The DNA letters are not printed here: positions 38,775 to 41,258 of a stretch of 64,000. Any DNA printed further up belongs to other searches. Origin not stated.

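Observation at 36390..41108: Accessory glycan-export operon after rng: kinase/GH fusion, Wzm, Wzt with glycan-binding domain, DUF3467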

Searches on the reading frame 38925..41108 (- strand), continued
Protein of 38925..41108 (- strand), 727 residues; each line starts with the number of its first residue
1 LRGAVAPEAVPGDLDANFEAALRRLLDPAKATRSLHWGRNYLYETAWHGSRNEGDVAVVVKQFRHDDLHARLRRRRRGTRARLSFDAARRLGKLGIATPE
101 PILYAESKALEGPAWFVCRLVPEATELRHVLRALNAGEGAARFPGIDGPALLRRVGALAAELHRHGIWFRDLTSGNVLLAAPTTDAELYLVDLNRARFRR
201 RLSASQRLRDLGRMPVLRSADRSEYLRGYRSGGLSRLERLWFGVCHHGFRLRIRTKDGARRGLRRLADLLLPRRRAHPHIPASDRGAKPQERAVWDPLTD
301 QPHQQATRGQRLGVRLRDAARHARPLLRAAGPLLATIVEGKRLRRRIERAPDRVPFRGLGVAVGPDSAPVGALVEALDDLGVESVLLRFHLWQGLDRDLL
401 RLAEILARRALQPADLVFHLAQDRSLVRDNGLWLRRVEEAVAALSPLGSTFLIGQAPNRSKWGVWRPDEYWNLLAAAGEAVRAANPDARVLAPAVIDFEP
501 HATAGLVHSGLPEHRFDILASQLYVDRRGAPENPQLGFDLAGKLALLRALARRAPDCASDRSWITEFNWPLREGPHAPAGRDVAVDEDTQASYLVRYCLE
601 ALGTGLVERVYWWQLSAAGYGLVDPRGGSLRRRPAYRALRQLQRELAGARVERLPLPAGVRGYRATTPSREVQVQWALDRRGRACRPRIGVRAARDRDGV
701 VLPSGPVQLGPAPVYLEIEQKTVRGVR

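Call 17: find_related_loci(query=A1, collection=genome_contigs, flank=10000)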
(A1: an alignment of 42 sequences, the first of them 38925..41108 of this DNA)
Query A1 (727 aa) in genome_contigs; peptide patterns used: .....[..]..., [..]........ (x = any residue, [..] = any of these).
599 stretches matched a pattern (row limit reached: there are more); 569 encode a relative of the query (tblastn E <= 1e-3); the best 80 are kept; 80 distinct loci.
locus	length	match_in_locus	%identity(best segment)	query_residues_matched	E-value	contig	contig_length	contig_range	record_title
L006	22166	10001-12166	86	1-722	0e+0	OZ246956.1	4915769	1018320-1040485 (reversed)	MAG: Thermoanaerobaculia bacterium isolate 44e70480-f7af-46fd-94ad-8fb40e9277de genome assembly, chromosome: 1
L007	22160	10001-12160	85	1-720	0e+0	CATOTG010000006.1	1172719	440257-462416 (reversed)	MAG: uncultured Thermoanaerobaculia bacterium isolate 2de50437-b26d-4e32-99b7-ac34be852a58 genome assembly, contig: cont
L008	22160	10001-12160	84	1-720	0e+0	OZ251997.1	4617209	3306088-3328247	MAG: Candidatus Multivorans sp. isolate 0020eb3c-7439-4c9e-8c72-55202c0a045f genome assembly, chromosome: 1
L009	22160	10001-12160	84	1-720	0e+0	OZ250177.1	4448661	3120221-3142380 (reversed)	MAG: Candidatus Multivorans sp. isolate 36e5008e-f582-4c91-8c3b-5baff8031e1a genome assembly, chromosome: 1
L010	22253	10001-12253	82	1-727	0e+0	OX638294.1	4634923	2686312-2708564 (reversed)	MAG: uncultured Thermoanaerobaculia bacterium isolate 42478a12-5572-4d71-959b-92ffd854a98d genome assembly, chromosome:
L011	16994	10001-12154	80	1-719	0e+0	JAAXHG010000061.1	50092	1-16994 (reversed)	MAG: Vicinamibacteraceae bacterium isolate Plut_88883 unfiltered_Plut_88883_genomic_contig_368267, whole genome shotgun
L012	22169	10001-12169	77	1-723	0e+0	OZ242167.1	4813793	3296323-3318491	MAG: Candidatus Multivorans sp. isolate 7fb352fe-185d-4cb3-939b-2af4a04fcc16 genome assembly, chromosome: 1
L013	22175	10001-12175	79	1-727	0e+0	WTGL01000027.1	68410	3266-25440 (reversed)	MAG: Acidobacteria bacterium isolate CO36388bin_1 NODE_82_length_68410_cov_81.319772, whole genome shotgun sequence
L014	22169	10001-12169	76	1-723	0e+0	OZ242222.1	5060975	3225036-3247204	MAG: Candidatus Multivorans sp. isolate 294fb325-5f7d-45f9-a7ea-d7aadbeafeef genome assembly, chromosome: 1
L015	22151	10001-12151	75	1-718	0e+0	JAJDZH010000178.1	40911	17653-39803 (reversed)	MAG: Thermoanaerobaculia bacterium isolate jk18x40bins.27 k141_594341, whole genome shotgun sequence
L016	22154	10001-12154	74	1-719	0e+0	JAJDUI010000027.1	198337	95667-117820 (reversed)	MAG: Thermoanaerobaculia bacterium isolate jk18x1bzbins.73 k141_927806, whole genome shotgun sequence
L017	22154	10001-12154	76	1-719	0e+0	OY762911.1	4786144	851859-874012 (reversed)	MAG: Thermoanaerobaculia bacterium isolate 14c23368-4dca-4d55-9b94-f295180eceef genome assembly, chromosome: 1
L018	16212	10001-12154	74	1-719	0e+0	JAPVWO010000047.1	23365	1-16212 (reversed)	MAG: Candidatus Multivorans thiocomprendens isolate r_rhhh15 Seq47, whole genome shotgun sequence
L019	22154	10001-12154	72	1-719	0e+0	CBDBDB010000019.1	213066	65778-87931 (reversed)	MAG: Candidatus Multivorans sp. isolate 25506e0c-16aa-497e-894a-3d9cdfe247fa genome assembly, contig: contig_19, whole g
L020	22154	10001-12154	74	1-719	0e+0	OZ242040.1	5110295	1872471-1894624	MAG: Candidatus Multivorans sp. isolate cd603fe2-36ea-45dd-b21b-4d1cbeb73145 genome assembly, chromosome: 1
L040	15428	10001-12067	46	24-718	2e-162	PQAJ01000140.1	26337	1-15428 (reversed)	MAG: Holophagae bacterium isolate FeB_10 contig_7766, whole genome shotgun sequence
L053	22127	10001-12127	43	1-718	3e-156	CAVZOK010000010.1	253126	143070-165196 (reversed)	MAG: Candidatus Sulfomarinibacteraceae bacterium isolate MFD03804.bin.2.114 genome assembly, contig: contig_21042, whole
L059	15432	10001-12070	43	24-718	5e-154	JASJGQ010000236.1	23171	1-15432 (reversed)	MAG: Acidobacteriota bacterium isolate ChS5.bin.55 ChesSed_k141_1871932, whole genome shotgun sequence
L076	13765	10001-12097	43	16-719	1e-150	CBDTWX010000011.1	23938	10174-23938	MAG TPA_asm: uncultured Thermoanaerobaculia bacterium isolate ERR2431952_concoct_53 genome assembly, contig: ERZ23880211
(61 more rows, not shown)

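Call 22: search_solved_structures(query=A1, max_evalue=1)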
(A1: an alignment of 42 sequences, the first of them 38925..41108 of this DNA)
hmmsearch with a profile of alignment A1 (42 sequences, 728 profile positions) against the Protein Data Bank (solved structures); distinct sequences matched with E-value up to 1: 567 (the best 60 are shown).
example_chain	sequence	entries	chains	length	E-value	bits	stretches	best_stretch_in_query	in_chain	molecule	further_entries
6dfl_A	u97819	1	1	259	4.4e-12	48.1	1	91-246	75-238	Lipopolysaccharide core heptose(I) kinase RfaP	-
7sza_A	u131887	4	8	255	6.2e-06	27.8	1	71-203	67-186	EKC/KEOPS complex subunit TP53RK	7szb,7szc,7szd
6wqx_C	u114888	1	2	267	6.8e-06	27.7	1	71-203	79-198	EKC/KEOPS complex subunit TP53RK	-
9fl9_B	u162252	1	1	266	6.8e-06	27.6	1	71-203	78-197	EKC/KEOPS complex subunit TP53RK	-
7up4_A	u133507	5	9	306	1.1e-05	26.9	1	148-209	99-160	Ribosomal protein S6 kinase alpha-5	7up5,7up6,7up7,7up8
3kn5_A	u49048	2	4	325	1.4e-05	26.6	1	148-209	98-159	Ribosomal protein S6 kinase alpha-5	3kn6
3ma6_A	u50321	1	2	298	2.2e-05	25.9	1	150-204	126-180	Calmodulin-domain protein kinase 1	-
3dfa_A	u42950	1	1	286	3.3e-05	25.4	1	149-206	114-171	Calcium-dependent protein kinase cgd3_920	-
2wei_A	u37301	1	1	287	3.4e-05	25.4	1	149-206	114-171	CALMODULIN-DOMAIN PROTEIN KINASE 1, PUTATIVE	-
8iyj_X6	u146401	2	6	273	4.2e-05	25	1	145-198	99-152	Testis-specific serine/threonine-protein kinase 6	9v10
4ysj_A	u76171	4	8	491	4.5e-05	25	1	150-204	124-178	Calmodulin-like domain protein kinase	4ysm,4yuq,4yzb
4m97_A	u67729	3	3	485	4.5e-05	24.9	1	150-204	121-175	Calmodulin-like domain protein kinase isoenzyme gamma, related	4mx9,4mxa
3i79_A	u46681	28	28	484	4.6e-05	24.9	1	150-204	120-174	Calmodulin-domain protein kinase 1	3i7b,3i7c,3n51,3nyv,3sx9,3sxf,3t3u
3ku2_A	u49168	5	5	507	4.9e-05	24.8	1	150-204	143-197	Calmodulin-domain protein kinase 1 | Non-specific serine/threonine protein kinase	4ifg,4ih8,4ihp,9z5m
3hx4_A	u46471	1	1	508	4.9e-05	24.8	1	150-204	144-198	Calmodulin-domain protein kinase 1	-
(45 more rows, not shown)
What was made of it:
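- The kinase's nearest solved relative is the core kinase WaaP (call 22).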

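Call 27: predict_structure(alignment_id=A1)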
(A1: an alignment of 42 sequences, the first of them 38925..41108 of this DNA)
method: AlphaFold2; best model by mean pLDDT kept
length: 727 residues; sequences in the alignment: 42
mean_pLDDT: 89.1   pTM: 0.83
mean pLDDT of the five models: 89.1, 88.6, 87.3, 86.1, 85.9
residues with pLDDT >= 90: 458; 70-90: 225; 50-70: 38; < 50: 6
segments of 3 or more residues with pLDDT < 50: 723-727
pLDDT, mean of each block of 10 residues (from residue 1): 83 76 86 78 84 80 87 90 96 96 93 93 93 93 94 98 95 94 94 93 95 95 97 94 94 85 81 67 81 81 84 88 89 96 93 92 92 95 95 95 95 93 88 97 97 84 77 94 97 87 92 94 73 90 96 95 91 65 81 95 94 88 83 95 95 92 94 92 76 94 86 92 46
secondary structure, 60 per line:
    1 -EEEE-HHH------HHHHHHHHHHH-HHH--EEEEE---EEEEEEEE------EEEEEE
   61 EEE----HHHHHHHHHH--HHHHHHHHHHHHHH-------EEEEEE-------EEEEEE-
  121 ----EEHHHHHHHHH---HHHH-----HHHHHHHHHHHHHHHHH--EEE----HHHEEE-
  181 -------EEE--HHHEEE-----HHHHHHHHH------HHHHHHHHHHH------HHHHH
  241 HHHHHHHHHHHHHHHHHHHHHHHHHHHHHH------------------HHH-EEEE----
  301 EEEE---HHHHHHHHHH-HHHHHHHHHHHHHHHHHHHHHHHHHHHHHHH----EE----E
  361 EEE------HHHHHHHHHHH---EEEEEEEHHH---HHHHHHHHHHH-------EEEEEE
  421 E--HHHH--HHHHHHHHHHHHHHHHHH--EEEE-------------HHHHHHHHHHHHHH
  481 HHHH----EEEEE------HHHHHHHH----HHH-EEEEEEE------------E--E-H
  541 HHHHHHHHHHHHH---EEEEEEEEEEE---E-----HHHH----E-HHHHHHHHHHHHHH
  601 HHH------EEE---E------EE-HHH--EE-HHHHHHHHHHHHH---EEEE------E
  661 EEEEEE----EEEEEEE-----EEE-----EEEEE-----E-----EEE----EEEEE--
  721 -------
elements in order (helices of 4 or more, strands of 3 or more residues): E2-5 H16-26 E33-37 E41-48 E55-63 H68-77 H80-93 E101-106 E114-119 H127-135 H139-142 H148-164 E167-169 E177-179 E188-190 E196-198 H204-212 H219-229 H236-270 E293-296 E301-304 H308-317 H319-349 E360-363 H370-380 E384-390 H397-407 E415-421 H424-427 H430-447 E450-453 H467-484 E489-493 H500-507 E516-522 H540-553 E557-567 H577-580 H587-603 E610-612 H634-646 E650-653 E660-666 E671-677 E683-685 E691-695 E707-709 E714-718
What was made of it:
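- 38925..41108 (-): Fusion gene (727 aa from TTG 41108; 723 aa from GTG 41096): WaaP/Kdo-family kinase plus GH39-like barrel module. Soluble; no TM-like segment. AF2 model pLDDT 89: call 27.
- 38928..40241 (-): Barrel module (aa 290-727): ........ strands, helical arm, (β/α)8 barrel, C-terminal β-sandwich. Member of an undescribed clan-GH-A-like family. DSSP of the model (call 27).
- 39732..39737 (-): N458-R459 of the invariant N-R-x-K-W motif after barrel strand β4. This is the position of the Asn-Glu (acid/base) pair of clan GH-A. Strand order in the model (call 27).
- On Glycoside hydrolase family 39 (clan GH-A): AF2 model pLDDT 89 (call 27).
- Checked: Structure prediction confirmed it: pLDDT 89, pTM 0.83 (call 27).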

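Call 44: search_protein_families(library=pfam, alignment_id=A1, max_evalue=10)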
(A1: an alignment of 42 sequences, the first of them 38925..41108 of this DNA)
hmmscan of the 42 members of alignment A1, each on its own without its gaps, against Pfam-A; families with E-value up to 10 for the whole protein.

A. member 1, window:38925-41108:- (727 aa): 1 family
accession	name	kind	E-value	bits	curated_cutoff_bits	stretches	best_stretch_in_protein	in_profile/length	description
PF06293.20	Kdo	-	1.6e-11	44.5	21.3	1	69-214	46-186/207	Lipopolysaccharide kinase (Kdo/WaaP) family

B. families by the number of members that match (of 42 scanned): 15 families
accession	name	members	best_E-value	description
PF06293.20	Kdo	42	1e-14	Lipopolysaccharide kinase (Kdo/WaaP) family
PF00069.31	Pkinase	22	0.0022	Protein kinase domain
PF17667.7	Pkinase_fungal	16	0.00016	Fungal protein kinase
PF07714.23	PK_Tyr_Ser-Thr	3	0.042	Protein tyrosine and serine/threonine kinase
PF10707.15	YrbL-PhoP_reg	3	0.084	PhoP regulatory network protein YrbL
PF01636.29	APH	2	0.002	Phosphotransferase enzyme family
PF04255.20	DUF433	2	0.13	Protein of unknown function (DUF433)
PF07228.17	SpoIIE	1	0.078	Stage II sporulation protein E (SpoIIE)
PF20594.3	DUF6794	1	0.083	Domain of unknown function (DUF6794)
PF07197.17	DUF1409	1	0.095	Protein of unknown function (DUF1409)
PF00467.35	KOW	1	0.1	KOW motif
PF13986.11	DUF4224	1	0.16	Domain of unknown function (DUF4224)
PF07225.17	NDUF_B4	1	0.18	NADH-ubiquinone oxidoreductase B15 subunit (NDUFB4)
PF15354.11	KAAG1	1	0.36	Kidney-associated antigen 1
PF06568.16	DUF1127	1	1.8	Domain of unknown function (DUF1127)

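Call 54: search_protein_families(library=pfam, proteins=[L040:4386-6182:+, L040:7419-8771:+, L040:8809-9849:-, L053:4918-6738:+, L053:8709-9929:+, L059:5373-7181:+, L059:8621-9844:+, L076:7456-8661:+, L076:8668-9888:+, L076:12175-12963:+], max_evalue=0.001)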
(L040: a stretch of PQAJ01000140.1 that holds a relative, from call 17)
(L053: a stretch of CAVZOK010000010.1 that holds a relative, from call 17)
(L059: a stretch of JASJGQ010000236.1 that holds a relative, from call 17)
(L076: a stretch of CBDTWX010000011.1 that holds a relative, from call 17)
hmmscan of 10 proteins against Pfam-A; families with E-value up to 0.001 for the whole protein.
L040:4386-6182:+ (598 aa): 8 families
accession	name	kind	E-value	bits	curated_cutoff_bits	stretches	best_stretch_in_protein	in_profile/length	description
PF00009.33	GTP_EFTU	-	1.2e-54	185.2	26.5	1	3-181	2-187/188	Elongation factor Tu GTP binding domain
PF06421.17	LepA_C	-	1.9e-48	163.5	29.7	1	488-594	1-107/107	GTP-binding protein LepA C-terminus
PF00679.30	EFG_C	-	1.3e-19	70.4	27.9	1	400-485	3-87/89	Elongation factor G C-terminus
PF03144.31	GTP_EFTU_D2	-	3.1e-13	50.4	30.3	1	205-275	1-73/73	Elongation factor Tu domain 2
PF14492.12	EFG_III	-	1.6e-07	31.7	27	1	292-365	3-73/75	Elongation Factor G, domain III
PF22042.2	EF-G_D2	-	9e-07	29.4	27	1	190-275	1-82/84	Elongation factor G domain 2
PF00071.28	Ras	-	0.00031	20.8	21.6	1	53-179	31-159/162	Ras family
PF01926.29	MMR_HSR1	-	0.00066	20.2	21.9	0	13-132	8-113/113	50S ribosome-binding GTPase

L040:7419-8771:+ (450 aa): 5 families
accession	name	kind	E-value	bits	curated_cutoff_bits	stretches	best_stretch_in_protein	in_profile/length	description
PF00437.27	T2SSE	-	2.9e-44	151.7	24.9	1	206-377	121-286/370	Type II/IV secretion system protein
PF13401.12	AAA_22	-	6.4e-08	33.4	27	1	222-299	4-64/130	AAA domain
PF13191.12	AAA_16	-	1.2e-05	26.3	32.6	1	218-276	19-64/167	AAA ATPase domain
PF13476.12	AAA_23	-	5.5e-05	24.3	27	1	223-244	19-40/201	AAA domain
PF25199.1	nSTAND_NTPase5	-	0.00032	21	34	0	216-264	34-82/145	Novel STAND NTPase 5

L040:8809-9849:- (346 aa): 3 families
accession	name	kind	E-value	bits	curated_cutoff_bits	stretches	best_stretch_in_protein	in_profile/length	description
PF13692.12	Glyco_trans_1_4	-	7.1e-10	39.7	27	1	172-303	3-141/142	Glycosyl transferases group 1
PF00534.26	Glycos_transf_1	-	1.1e-05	25.5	26.4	1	236-317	93-171/172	Glycosyl transferases group 1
PF13524.12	Glyco_trans_1_2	-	0.00014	22.3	25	1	200-323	13-133/144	Glycosyl transferase-like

L053:4918-6738:+ (606 aa): 8 families
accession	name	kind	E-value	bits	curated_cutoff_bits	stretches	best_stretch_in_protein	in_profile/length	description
PF00009.33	GTP_EFTU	-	3e-56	190.4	26.5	1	11-190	2-188/188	Elongation factor Tu GTP binding domain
PF06421.17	LepA_C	-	1.8e-47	160.3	29.7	1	496-602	1-107/107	GTP-binding protein LepA C-terminus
PF00679.30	EFG_C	-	6e-20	71.5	27.9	1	408-493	3-87/89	Elongation factor G C-terminus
PF03144.31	GTP_EFTU_D2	-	1.3e-13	51.5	30.3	1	213-283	1-73/73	Elongation factor Tu domain 2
PF14492.12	EFG_III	-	2.8e-07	30.9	27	1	300-373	3-73/75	Elongation Factor G, domain III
PF22042.2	EF-G_D2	-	1.2e-06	29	27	1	198-284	1-83/84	Elongation factor G domain 2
PF00071.28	Ras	-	3.1e-05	24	21.6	1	61-187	31-159/162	Ras family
PF01926.29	MMR_HSR1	-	0.00032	21.2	21.9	1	22-140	9-113/113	50S ribosome-binding GTPase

L053:8709-9929:+ (406 aa): 4 families
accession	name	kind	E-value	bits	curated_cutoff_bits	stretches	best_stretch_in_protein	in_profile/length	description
PF00437.27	T2SSE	-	8.2e-46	156.8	24.9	1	167-332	132-287/370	Type II/IV secretion system protein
PF13401.12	AAA_22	-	4.1e-06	27.6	27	1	177-262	5-96/130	AAA domain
PF13191.12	AAA_16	-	1.8e-05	25.8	32.6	1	174-276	21-132/167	AAA ATPase domain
PF13476.12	AAA_23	-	0.00039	21.6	27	1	173-197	15-39/201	AAA domain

L059:5373-7181:+ (602 aa): 9 families
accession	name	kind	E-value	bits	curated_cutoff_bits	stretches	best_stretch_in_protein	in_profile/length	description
PF00009.33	GTP_EFTU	-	8.9e-56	188.9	26.5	1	7-186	2-188/188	Elongation factor Tu GTP binding domain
PF06421.17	LepA_C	-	1.3e-47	160.8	29.7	1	492-598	1-107/107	GTP-binding protein LepA C-terminus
PF00679.30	EFG_C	-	1.6e-19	70.1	27.9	1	404-489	3-87/89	Elongation factor G C-terminus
PF03144.31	GTP_EFTU_D2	-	2.1e-13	50.9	30.3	1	209-279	1-73/73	Elongation factor Tu domain 2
PF22042.2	EF-G_D2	-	4.3e-07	30.4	27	1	194-279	1-82/84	Elongation factor G domain 2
PF14492.12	EFG_III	-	6e-06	26.7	27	1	296-369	3-73/75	Elongation Factor G, domain III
PF00071.28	Ras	-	1.7e-05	24.9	21.6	1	57-183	31-159/162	Ras family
PF01926.29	MMR_HSR1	-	0.00032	21.2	21.9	1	18-136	9-113/113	50S ribosome-binding GTPase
PF16658.11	RF3_C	-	0.00051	20.3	40.1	0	297-374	9-83/132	Class II release factor RF3, C-terminal domain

L059:8621-9844:+ (407 aa): 4 families
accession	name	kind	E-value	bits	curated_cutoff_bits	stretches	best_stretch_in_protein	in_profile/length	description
PF00437.27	T2SSE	-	1.1e-44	153.1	24.9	1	151-338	108-288/370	Type II/IV secretion system protein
PF13401.12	AAA_22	-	1.1e-07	32.7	27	1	178-264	4-96/130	AAA domain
PF13191.12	AAA_16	-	3e-07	31.5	32.6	1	177-279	22-134/167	AAA ATPase domain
PF13476.12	AAA_23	-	0.00039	21.5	27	1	176-199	16-39/201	AAA domain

L076:7456-8661:+ (401 aa): 2 families
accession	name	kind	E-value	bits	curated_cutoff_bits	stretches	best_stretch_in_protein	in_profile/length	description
PF04055.27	Radical_SAM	-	5.6e-23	82.4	29.5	1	19-186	1-163/166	Radical SAM superfamily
PF06969.22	HemN_C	-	5.3e-14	52.5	24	1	314-379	2-67/67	HemN C-terminal domain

L076:8668-9888:+ (406 aa): 5 families
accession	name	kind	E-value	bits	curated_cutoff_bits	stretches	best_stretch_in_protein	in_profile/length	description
PF00437.27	T2SSE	-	2.3e-44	152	24.9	1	170-333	134-287/370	Type II/IV secretion system protein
PF13401.12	AAA_22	-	8e-08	33.1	27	1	178-263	5-96/130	AAA domain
PF13191.12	AAA_16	-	1.8e-06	29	32.6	1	172-277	18-132/167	AAA ATPase domain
PF13476.12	AAA_23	-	0.00013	23.1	27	1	177-198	18-39/201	AAA domain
PF13671.12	AAA_33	-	0.00045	21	27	0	180-279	1-99/143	AAA domain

L076:12175-12963:+ (262 aa): 1 family
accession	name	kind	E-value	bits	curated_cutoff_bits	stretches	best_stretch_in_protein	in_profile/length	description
PF04028.18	DUF374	-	1.5e-16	60.2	26.8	1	91-155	6-69/69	Domain of unknown function (DUF374)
